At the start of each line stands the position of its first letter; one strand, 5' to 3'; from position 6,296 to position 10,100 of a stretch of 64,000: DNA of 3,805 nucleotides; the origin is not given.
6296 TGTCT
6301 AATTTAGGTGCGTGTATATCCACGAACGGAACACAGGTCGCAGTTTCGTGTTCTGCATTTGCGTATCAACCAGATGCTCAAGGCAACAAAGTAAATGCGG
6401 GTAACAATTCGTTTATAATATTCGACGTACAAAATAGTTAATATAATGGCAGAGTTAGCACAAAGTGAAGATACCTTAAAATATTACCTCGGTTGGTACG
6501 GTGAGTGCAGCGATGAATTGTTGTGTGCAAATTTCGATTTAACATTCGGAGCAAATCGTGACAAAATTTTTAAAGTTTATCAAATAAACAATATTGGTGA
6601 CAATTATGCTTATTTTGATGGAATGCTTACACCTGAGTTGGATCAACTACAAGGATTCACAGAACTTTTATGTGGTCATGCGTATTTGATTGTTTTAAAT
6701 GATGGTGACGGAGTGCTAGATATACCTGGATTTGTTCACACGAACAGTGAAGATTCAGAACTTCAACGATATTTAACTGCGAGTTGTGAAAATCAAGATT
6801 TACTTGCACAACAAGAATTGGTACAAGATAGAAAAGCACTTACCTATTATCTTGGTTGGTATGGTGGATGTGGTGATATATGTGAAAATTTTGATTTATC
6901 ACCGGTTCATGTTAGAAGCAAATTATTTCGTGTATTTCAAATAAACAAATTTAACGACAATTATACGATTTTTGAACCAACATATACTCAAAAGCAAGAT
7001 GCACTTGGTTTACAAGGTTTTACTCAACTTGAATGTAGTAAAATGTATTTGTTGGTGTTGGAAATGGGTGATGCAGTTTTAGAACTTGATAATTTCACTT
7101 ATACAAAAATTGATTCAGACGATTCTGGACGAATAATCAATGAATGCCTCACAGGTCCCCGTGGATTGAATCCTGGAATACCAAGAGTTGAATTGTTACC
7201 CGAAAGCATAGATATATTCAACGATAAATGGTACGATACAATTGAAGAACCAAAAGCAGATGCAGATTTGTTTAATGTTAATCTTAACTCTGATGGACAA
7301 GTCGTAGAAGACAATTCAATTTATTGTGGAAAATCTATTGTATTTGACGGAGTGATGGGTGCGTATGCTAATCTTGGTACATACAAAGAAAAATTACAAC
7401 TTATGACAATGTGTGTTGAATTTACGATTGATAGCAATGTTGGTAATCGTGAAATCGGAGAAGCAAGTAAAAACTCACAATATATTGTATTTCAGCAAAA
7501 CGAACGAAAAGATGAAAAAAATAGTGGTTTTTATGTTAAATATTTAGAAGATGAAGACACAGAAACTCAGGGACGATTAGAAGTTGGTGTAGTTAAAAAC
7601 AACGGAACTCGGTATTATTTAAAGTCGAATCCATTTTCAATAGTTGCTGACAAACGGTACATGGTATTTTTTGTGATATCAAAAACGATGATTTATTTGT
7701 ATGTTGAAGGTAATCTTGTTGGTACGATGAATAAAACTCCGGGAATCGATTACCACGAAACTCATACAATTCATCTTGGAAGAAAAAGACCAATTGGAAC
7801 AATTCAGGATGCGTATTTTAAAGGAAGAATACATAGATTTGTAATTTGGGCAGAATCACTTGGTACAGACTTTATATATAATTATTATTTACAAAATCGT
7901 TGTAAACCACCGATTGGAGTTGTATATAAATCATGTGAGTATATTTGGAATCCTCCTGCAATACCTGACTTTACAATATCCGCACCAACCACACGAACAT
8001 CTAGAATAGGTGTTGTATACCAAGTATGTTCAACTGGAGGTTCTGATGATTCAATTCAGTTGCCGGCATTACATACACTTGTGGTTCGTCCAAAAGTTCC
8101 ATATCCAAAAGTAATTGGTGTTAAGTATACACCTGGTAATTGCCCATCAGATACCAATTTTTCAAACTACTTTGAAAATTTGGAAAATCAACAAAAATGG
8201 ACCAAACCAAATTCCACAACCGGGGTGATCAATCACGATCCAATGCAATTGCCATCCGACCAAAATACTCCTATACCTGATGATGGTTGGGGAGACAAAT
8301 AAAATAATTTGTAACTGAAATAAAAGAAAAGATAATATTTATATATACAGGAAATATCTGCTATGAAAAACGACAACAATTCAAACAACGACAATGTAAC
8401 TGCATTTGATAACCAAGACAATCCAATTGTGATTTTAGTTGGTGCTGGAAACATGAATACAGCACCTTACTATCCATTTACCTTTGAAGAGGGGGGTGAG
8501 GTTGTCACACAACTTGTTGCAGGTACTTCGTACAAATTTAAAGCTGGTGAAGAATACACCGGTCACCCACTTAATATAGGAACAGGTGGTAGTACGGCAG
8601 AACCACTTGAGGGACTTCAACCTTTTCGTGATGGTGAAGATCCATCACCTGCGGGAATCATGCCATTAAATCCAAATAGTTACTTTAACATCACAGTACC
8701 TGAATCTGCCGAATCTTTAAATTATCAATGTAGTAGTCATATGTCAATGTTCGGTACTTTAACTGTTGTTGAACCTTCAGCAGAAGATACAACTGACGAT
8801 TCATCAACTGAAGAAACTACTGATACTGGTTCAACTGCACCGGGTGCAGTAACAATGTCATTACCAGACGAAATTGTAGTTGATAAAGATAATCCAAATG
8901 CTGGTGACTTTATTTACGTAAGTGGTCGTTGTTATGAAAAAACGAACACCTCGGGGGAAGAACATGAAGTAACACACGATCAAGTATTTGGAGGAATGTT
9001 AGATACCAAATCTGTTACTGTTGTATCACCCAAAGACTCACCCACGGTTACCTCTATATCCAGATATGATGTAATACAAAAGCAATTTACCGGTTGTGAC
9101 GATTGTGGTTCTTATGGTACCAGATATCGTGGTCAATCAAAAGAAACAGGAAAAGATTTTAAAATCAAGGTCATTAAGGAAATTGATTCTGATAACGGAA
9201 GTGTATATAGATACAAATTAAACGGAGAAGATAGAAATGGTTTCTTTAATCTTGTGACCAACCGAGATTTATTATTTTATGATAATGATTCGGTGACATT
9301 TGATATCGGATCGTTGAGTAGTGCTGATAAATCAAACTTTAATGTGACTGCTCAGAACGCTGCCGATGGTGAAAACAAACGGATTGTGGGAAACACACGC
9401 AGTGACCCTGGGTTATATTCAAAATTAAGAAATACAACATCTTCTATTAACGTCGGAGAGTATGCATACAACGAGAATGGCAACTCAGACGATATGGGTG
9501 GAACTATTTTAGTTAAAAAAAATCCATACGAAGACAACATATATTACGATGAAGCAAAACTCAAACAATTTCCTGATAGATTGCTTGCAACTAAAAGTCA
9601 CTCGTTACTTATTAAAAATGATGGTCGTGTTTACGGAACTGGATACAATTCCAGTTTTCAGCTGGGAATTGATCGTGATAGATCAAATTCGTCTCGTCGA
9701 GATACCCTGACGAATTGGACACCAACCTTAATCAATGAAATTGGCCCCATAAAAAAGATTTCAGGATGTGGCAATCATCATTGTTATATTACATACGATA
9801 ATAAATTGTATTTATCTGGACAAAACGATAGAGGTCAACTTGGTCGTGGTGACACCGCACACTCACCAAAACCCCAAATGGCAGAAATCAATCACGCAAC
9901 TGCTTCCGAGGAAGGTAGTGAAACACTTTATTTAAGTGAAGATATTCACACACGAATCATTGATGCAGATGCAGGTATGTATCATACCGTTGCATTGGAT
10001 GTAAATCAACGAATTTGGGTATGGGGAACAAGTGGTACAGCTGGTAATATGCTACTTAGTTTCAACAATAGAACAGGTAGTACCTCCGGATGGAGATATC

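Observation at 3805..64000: Candidate new system: a cellulosome-like, plug-and-socket modular protein array in a probable phage genome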

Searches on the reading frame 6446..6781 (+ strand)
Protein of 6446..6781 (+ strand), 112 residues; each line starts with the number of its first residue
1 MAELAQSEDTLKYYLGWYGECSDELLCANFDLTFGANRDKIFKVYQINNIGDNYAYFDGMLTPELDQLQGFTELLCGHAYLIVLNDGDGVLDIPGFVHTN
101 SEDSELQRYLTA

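Call 23: predict_structure(alignment_id=A1)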
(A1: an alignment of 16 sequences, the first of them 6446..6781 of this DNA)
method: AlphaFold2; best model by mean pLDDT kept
length: 112 residues; sequences in the alignment: 16
mean_pLDDT: 85.9   pTM: 0.77
mean pLDDT of the five models: 85.9, 81.1, 76.0, 73.9, 73.9
residues with pLDDT >= 90: 64; 70-90: 31; 50-70: 17; < 50: 0
segments of 3 or more residues with pLDDT < 50: none
pLDDT, mean of each block of 10 residues (from residue 1): 93 93 79 92 90 86 79 93 97 91 59 55
secondary structure, 60 per line:
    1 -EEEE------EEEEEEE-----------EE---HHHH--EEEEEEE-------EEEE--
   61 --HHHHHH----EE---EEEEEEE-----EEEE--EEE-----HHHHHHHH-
elements in order: E2-5 E12-18 H35-38 E41-47 E55-58 H63-68 E78-84 E90-93 E96-98 H104-111

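Call 28: fold_search(model_id=the predicted structure, library=pdb)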
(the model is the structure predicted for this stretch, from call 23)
No match with E <= 0.001 here; weaker rows may still be real.
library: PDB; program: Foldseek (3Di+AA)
matches with E <= 10: 500; with E <= 0.001: 0
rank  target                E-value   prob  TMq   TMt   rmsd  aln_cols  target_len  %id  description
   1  4zxn                  3.5e-01  0.10  0.21  0.08  15.1       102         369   15  Crystal structure of rat coronavirus strain New-Jersey Hemagglutinin-Esterase (released 2016-05-11)
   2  6f1d                  3.5e-01  0.09  0.19  0.19  14.7       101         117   17  CUB2 domain of C1r (released 2018-01-17)
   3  8f38_A                5.2e-01  0.06  0.19  0.07  13.8       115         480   13  Cryo-EM structure of X6 COBRA (H1N1) hemagglutinin bound to CR6261 Fab (released 2023-12-13)
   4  1vgg_A                5.5e-01  0.16  0.29  0.23  10.9       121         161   19  Crystal Structure of the Conserved Hypothetical Protein TTHA1091 from Thermus Thermophilus HB8 (released 2004-10-26)
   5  7oxp_A                5.5e-01  0.06  0.17  0.10  17.8       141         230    9  Cryo-EM structure of yeast Sei1 (released 2021-10-13)
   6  5afe_A                6.2e-01  0.05  0.17  0.16  13.8       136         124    7  Medium Resolution structure of the C-terminal family 65 Carbohydrate Binding Module (CBM65B) of endoglucanase Cel5A fr (released 2015-02-04)
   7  8ut6_E                6.2e-01  0.03  0.15  0.06  16.1       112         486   11  CryoEM structure of A/Perth/16/2009 H3 in complex with polyclonal Fab from mice immunized with H3 stem nanoparticles-1 (released 2024-05-08)
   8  4c7l_B                6.5e-01  0.07  0.21  0.09  16.1       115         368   14  Crystal structure of Mouse Hepatitis virus strain S Hemagglutinin- esterase (released 2013-10-09)
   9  8diu_A                6.5e-01  0.06  0.19  0.07  13.6       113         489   12  Cryo-EM structure of influenza A virus A/Bayern/7/1995 hemagglutinin bound to CR6261 Fab (released 2022-12-14)
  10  4unw_A                6.9e-01  0.03  0.15  0.08  16.3       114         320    9  Structure of the A_Equine_Newmarket_2_93 H3 haemagglutinin (released 2014-07-23)
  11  8dcl_B                6.9e-01  0.03  0.16  0.12  14.5       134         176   13  Crystal structure of the GDP-D-glycero-4-keto-D-lyxo-heptose-3-epimerase from campylobacter jejuni, serotype HS:23/36 (released 2022-06-29)
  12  1szb_B                7.3e-01  0.16  0.31  0.24   9.3       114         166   12  Crystal structure of the human MBL-associated protein 19 (MAp19) (released 2004-06-22)
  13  4c7l_A                7.3e-01  0.07  0.21  0.09  16.2       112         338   13  Crystal structure of Mouse Hepatitis virus strain S Hemagglutinin- esterase (released 2013-10-09)
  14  5xrs_G                7.7e-01  0.02  0.14  0.08  15.9       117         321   12  Crystal structure of A/Minnesota/11/2010 (H3N2) influenza virus hemagglutinin in complex with LSTc (released 2018-07-25)
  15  4gwi_A                8.2e-01  0.05  0.16  0.14  12.8        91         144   15  His 62 mutant of the lectin binding domain of lectinolysin complexed with Lewis y (released 2012-11-21)
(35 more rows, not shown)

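Call 48: search_protein_representatives(alignment_id=A1)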
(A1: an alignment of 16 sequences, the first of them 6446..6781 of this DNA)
Query: 16 sequences, 110 profile positions. Proteins with E-value up to 0.001 (for the whole library): 391; up to 1e-10: 212; up to 1e-30: 7. The best 150 are listed.
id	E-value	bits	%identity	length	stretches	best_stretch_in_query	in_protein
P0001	3.5e-64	230.1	-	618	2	1-107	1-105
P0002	1.4e-51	189.5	-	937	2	1-106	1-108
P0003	1.4e-46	173.4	-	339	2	1-105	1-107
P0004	3.9e-46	172.0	-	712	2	1-106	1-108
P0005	2.7e-44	166.1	-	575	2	1-106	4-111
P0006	1.0e-42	161.0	-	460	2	1-101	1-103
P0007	1.1e-36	141.5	-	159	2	1-107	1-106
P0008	1.4e-29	118.8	-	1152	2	4-105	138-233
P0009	4.2e-29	117.2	-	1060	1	1-108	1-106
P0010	9.4e-29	116.1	-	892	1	1-104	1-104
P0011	4.8e-27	110.6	-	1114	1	1-104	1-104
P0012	7.6e-27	109.9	-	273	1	1-108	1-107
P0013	2.1e-26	108.5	-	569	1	3-107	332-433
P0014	1.3e-25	105.9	-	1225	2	7-105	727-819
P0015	1.4e-25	105.9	-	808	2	1-104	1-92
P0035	9.5e-21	90.3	-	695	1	1-107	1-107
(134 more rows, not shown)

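Call 50: find_encoding_contigs(protein=P0002, flank=10000, max_places=4)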
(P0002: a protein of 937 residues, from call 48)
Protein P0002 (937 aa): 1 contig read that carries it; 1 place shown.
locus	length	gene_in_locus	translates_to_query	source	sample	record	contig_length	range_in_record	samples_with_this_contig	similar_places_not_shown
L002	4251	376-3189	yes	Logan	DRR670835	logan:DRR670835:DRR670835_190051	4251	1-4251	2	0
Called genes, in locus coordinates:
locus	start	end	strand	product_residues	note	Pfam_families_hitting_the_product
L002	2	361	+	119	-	?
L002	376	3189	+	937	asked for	PF14312:FG-GAP_2 (faint), PF13385:Laminin_G_3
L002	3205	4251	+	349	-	?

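Call 51: find_encoding_contigs(protein=P0035, flank=10000, max_places=4)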
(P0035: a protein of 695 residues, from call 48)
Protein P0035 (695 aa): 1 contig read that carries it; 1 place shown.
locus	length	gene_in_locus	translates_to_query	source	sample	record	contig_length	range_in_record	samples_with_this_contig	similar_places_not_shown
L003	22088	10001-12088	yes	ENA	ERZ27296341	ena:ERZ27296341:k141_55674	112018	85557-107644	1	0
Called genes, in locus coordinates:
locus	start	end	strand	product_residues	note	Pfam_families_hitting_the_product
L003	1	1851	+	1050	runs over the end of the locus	-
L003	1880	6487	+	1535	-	-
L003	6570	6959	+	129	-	-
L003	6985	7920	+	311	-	-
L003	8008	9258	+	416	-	-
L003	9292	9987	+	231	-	-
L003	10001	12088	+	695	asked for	PF05887:Trypan_PARP (faint)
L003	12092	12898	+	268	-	-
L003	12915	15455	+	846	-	-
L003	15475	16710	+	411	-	-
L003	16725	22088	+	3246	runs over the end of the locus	?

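Call 59: search_solved_structures(query=A1, max_evalue=10)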
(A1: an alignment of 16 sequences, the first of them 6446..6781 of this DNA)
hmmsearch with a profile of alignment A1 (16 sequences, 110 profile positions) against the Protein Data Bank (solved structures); distinct sequences matched with E-value up to 10: 1.
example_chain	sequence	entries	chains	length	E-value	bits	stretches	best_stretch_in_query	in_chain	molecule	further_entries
3l22_A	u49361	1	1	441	0.76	13.3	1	54-103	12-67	SusD superfamily protein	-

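Call 68: search_protein_families(library=pfam, alignment_id=A4, max_evalue=0.001)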
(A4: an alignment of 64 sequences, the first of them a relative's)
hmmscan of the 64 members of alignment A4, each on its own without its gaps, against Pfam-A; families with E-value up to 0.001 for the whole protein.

A. member 1, P0001 (618 aa): 1 family
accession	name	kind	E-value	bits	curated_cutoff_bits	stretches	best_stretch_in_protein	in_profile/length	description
PF13385.13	Laminin_G_3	-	1e-08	35.9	27.6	1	345-474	34-147/151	Concanavalin A-like lectin/glucanases superfamily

B. families by the number of members that match (of 64 scanned): 22 families
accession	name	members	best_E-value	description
PF19671.4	DUF6174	8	6.3e-47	Family of unknown function (DUF6174)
PF13385.13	Laminin_G_3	3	1.9e-12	Concanavalin A-like lectin/glucanases superfamily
PF14312.12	FG-GAP_2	2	8.9e-14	FG-GAP repeat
PF03160.20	Calx-beta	2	6.7e-08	Calx-beta domain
PF02368.24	Big_2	2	3.1e-07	Bacterial Ig-like domain (group 2)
PF19077.6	Big_13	1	3.3e-43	Bacterial Ig-like domain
PF03959.19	FSH1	1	1.6e-18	Serine hydrolase (FSH1)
PF07495.19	Y_Y_Y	1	1.4e-17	Y_Y_Y domain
PF12810.13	ALK_LTK_GRD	1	7.5e-17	ALK/LTK, Glycine-rich domain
PF19028.6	TSP1_spondin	1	1.8e-06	Spondin-like TSP1 domain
PF00041.27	fn3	1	2.3e-06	Fibronectin type III domain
PF05887.16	Trypan_PARP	1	1.2e-05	Procyclic acidic repetitive protein (PARP)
PF16166.10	TIC20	1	1.3e-05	Chloroplast import apparatus Tic20-like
PF09136.16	Glucodextran_B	1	2e-05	Glucodextranase, domain B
PF16389.11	DUF4998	1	2.1e-05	Domain of unknown function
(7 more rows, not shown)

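Call 89: find_homologous_proteins(query=A1, lengths=longer, max_evalue=0.001)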
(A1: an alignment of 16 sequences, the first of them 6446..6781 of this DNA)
Query A1 (16 sequences) (112 aa, profile of the alignment): 18 proteins with E <= 0.001 among 8000 candidates. Only proteins of 267 to 2000 residues were searched; long proteins share words by chance and can crowd out relatives, so finding none is weak evidence.
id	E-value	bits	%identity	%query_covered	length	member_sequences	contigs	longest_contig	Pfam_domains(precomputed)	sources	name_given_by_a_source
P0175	1.8e-64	233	98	100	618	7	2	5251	PF13385.14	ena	-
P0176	2.2e-64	232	98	100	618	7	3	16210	PF13385.14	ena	-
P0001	1.1e-63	230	89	100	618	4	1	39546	PF13385.14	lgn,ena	-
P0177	8.2e-63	227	88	100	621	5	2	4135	PF13385.14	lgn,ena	-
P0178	3.4e-60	219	84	92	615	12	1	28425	PF13385.14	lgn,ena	-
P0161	1.3e-16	79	25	74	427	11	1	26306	-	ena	-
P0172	5.1e-16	77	36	32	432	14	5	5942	-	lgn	-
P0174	7.6e-16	76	27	70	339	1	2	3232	-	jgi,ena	-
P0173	8.5e-14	70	22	65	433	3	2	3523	-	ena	-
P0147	5.8e-13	67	23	65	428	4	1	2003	-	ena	-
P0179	9.0e-10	57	45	24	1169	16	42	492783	PF13385.14,PF02210.32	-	-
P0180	3.2e-9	55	41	24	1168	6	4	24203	PF13385.14,PF02210.32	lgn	-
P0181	8.0e-9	54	28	70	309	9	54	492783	-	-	-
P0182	2.2e-7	49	27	78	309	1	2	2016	-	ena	-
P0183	2.7e-7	49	27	70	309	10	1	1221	-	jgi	jgi:hypothetical protein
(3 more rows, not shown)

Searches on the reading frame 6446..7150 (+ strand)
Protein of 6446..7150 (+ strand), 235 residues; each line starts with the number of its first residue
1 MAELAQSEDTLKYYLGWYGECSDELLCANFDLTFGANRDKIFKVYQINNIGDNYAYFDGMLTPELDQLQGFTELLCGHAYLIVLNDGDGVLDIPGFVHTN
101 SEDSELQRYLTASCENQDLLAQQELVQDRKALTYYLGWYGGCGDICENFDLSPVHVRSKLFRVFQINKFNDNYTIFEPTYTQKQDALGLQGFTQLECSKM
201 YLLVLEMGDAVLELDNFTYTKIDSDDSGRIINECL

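Call 14: search_dna_similar(query=window:6446-7150:+, collection=phages, mode=protein, max_rows=20, max_evalue=0.001)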
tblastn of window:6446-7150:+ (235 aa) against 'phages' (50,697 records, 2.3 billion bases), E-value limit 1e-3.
No match.

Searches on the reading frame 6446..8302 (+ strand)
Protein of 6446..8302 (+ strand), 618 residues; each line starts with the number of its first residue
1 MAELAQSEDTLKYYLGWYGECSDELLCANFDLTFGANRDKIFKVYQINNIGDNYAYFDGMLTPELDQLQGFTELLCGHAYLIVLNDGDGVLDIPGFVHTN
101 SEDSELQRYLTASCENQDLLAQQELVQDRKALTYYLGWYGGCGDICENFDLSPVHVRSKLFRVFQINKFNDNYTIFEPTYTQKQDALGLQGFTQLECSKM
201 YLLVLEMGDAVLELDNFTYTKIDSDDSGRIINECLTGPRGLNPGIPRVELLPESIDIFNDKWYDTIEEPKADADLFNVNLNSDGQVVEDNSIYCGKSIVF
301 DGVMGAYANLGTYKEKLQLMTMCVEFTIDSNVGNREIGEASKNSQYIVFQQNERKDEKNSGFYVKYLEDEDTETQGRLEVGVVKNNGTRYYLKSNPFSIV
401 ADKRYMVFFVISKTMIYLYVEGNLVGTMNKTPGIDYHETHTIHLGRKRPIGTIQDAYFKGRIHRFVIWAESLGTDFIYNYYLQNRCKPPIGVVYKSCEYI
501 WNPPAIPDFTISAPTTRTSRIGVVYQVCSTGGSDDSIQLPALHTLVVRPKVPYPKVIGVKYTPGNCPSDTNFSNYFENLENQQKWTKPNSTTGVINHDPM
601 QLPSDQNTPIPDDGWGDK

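Call 4: search_protein_families(library=pfam, proteins=[window:6446-8302:+], max_evalue=0.01)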
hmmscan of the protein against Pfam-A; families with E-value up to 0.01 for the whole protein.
window:6446-8302:+ (618 aa): 1 family
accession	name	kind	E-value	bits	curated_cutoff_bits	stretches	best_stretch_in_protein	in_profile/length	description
PF13385.13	Laminin_G_3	-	1.9e-09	38.2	27.6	1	344-473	33-146/151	Concanavalin A-like lectin/glucanases superfamily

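Call 12: search_protein_families(library=phrogs, proteins=[window:6446-8302:+], max_evalue=0.001)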
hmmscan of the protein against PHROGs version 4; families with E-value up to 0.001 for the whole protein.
window:6446-8302:+ (618 aa): 1 family
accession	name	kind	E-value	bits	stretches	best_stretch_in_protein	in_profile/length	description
phrog_3545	-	unknown function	0.0005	19.2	1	285-469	782-961/1115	-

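Call 63: find_encoding_contigs(protein=window:6446-8302:+, flank=10000, max_places=6)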
Protein window:6446-8302:+ (618 aa): 24 contigs read that carry it; 2 places shown.
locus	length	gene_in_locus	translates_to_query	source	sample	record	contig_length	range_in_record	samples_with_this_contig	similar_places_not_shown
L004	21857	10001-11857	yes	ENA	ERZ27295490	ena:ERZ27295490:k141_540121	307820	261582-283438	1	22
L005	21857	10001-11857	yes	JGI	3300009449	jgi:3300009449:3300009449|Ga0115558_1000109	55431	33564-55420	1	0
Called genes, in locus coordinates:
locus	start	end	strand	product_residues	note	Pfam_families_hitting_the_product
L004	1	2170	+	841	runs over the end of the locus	PF02861:Clp_N, PF00004:AAA, PF17871:AAA_lid_9, PF00004:AAA, PF00158:Sigma54_activat (weak), PF07724:AAA_2, PF07728:AAA_5, PF10431:ClpB_D2-small, +9 more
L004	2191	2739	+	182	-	-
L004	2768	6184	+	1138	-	PF03382:DUF285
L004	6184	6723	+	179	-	PF03567:Sulfotransfer_2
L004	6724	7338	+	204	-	-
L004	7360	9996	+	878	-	-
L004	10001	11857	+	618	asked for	PF13385:Laminin_G_3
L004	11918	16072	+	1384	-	PF25390:WD40_RLD, PF00415:RCC1 (faint), PF25384:Alsin_RLD (faint), PF25390:WD40_RLD, PF13540:RCC1_2 (weak), PF25390:WD40_RLD, PF13540:RCC1_2 (weak)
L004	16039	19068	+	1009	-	-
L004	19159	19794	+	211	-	PF10014:2OG-Fe_Oxy_2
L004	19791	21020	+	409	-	PF00266:Aminotran_5, PF00155:Aminotran_1_2, PF01041:DegT_DnrJ_EryC1 (weak), PF01053:Cys_Met_Meta_PP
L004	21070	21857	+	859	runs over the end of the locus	PF03382:DUF285, PF13306:LRR_5 (weak), PF03382:DUF285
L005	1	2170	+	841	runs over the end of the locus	PF02861:Clp_N, PF00004:AAA, PF17871:AAA_lid_9, PF00004:AAA, PF00158:Sigma54_activat (weak), PF07724:AAA_2, PF07728:AAA_5, PF10431:ClpB_D2-small, +9 more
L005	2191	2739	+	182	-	-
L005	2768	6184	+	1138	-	PF03382:DUF285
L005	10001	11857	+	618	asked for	PF13385:Laminin_G_3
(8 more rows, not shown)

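Call 87: search_protein_families(library=ncbifam, proteins=[window:6446-8302:+], max_evalue=0.01)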
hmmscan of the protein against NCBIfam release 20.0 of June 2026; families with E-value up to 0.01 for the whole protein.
window:6446-8302:+ (618 aa): 0 families

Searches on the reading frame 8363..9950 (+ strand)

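Call 76: search_protein_families(library=pfam, proteins=[window:8363-9950:+], max_evalue=10)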
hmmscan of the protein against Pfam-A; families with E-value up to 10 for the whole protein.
window:8363-9950:+ (529 aa): 3 families
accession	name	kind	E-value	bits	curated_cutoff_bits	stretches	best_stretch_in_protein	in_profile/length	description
PF25390.1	WD40_RLD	-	3.8e-17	63.1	150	1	406-511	199-297/363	RCC1-like domain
PF00415.24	RCC1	-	2.1e-12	47.8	21.7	2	420-474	1-47/50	Regulator of chromosome condensation (RCC1) repeat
PF13540.12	RCC1_2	-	1.4e-10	41.1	22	2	412-433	9-30/30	Regulator of chromosome condensation (RCC1) repeat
